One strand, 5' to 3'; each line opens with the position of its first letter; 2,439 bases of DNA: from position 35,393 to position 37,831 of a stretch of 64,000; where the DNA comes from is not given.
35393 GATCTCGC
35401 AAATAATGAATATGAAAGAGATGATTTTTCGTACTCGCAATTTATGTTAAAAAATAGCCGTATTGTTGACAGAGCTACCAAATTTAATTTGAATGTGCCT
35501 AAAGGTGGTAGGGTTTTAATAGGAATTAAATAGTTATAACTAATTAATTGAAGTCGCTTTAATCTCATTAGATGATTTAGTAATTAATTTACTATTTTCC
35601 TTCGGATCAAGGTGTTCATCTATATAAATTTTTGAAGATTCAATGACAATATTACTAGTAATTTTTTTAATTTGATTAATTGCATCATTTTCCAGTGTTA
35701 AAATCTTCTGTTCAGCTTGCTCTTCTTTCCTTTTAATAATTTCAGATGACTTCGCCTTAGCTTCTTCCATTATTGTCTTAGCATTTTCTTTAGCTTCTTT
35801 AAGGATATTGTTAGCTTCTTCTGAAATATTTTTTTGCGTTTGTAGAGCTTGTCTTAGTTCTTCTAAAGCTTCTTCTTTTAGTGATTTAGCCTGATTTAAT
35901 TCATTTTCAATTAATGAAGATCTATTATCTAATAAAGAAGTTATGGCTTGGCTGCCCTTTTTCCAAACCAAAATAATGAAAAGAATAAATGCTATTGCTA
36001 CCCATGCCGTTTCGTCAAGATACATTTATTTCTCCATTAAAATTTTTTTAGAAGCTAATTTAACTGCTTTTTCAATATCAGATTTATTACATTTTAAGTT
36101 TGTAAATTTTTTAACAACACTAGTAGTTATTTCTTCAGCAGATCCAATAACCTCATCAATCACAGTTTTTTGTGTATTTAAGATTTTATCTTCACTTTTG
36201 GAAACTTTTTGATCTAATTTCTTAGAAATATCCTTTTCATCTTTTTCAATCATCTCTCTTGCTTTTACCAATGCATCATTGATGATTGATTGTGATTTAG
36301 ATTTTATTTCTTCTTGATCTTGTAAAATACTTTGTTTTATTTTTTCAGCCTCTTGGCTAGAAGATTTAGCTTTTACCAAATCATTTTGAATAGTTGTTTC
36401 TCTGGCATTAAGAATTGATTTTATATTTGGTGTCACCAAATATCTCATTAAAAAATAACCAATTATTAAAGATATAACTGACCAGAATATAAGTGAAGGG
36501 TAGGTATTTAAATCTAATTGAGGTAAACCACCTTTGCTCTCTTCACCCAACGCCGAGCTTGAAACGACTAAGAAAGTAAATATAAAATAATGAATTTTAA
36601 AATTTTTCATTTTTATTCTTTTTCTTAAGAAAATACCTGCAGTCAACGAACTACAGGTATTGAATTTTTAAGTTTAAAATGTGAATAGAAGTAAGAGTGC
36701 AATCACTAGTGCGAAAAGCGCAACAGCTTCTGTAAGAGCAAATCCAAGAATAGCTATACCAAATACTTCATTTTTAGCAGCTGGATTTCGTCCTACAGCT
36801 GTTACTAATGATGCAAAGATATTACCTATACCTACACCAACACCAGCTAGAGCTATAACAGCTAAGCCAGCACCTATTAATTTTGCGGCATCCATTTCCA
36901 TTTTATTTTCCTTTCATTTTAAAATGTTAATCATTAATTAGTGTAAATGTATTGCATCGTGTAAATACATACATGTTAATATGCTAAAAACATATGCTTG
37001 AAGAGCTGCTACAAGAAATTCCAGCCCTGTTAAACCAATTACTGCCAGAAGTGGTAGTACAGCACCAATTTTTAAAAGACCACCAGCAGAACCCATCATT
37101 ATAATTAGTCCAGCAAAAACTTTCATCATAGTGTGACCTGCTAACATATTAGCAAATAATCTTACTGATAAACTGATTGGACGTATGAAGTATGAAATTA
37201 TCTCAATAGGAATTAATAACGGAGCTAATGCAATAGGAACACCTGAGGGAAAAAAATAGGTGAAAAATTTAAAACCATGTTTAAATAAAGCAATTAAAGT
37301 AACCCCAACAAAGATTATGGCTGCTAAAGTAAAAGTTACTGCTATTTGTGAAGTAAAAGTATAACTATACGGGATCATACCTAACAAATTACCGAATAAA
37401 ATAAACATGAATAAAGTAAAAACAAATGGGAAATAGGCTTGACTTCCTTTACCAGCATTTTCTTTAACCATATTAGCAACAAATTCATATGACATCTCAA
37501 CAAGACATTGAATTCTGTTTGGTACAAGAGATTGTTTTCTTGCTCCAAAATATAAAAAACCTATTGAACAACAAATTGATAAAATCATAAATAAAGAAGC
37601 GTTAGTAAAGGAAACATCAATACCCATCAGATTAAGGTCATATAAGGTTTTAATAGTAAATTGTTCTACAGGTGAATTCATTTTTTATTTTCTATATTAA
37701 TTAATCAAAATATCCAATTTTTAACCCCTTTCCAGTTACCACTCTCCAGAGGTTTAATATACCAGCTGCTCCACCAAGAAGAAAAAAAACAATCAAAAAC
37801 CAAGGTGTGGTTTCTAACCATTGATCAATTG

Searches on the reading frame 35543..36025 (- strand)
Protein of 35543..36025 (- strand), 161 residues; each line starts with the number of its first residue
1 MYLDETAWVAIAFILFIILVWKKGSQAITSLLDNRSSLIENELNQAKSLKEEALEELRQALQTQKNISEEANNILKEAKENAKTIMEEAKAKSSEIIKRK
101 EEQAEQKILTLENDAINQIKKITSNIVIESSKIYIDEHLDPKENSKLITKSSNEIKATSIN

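Call 6: search_protein_families(library=pfam, proteins=[window:35543-36025:-], max_evalue=0.01)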
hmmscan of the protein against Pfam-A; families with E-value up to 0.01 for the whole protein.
window:35543-36025:- (161 aa): 3 families
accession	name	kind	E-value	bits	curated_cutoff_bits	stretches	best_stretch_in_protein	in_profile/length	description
PF00430.23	ATP-synt_B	-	1e-16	61.7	28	1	7-121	3-117/132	ATP synthase B/B' CF(0)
PF05405.19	Mt_ATP-synt_B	-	1.2e-12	48.2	21.7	1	7-155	17-162/163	Mitochondrial ATP synthase B chain precursor (ATP-synt_B)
PF10828.13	DUF2570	-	0.00021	21.7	26.6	1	10-91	6-90/108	Protein of unknown function (DUF2570)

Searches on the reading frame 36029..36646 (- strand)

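Call 34: search_protein_families(library=pfam, proteins=[window:36029-36646:-], max_evalue=1e-8)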
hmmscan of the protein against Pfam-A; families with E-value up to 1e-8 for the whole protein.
window:36029-36646:- (206 aa): 1 family
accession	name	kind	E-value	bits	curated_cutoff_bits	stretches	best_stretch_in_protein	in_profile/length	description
PF00430.23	ATP-synt_B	-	1.2e-14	54.9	28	1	53-179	2-128/132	ATP synthase B/B' CF(0)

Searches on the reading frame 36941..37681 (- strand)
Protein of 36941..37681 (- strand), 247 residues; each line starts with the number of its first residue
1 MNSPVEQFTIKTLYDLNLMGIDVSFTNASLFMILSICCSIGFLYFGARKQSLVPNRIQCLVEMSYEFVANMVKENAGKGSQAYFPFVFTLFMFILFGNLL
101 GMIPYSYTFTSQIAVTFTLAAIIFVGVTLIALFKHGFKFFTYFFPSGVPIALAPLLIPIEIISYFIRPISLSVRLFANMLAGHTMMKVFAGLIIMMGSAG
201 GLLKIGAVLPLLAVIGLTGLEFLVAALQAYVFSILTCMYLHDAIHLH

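Call 34: search_protein_families(library=pfam, proteins=[window:36941-37681:-], max_evalue=1e-8)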
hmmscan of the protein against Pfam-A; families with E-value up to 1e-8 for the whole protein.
window:36941-37681:- (247 aa): 1 family
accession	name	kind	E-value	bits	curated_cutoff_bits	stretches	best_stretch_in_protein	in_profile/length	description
PF00119.25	ATP-synt_A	-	4.1e-66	223.4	33.9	1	30-240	2-216/217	ATP synthase A chain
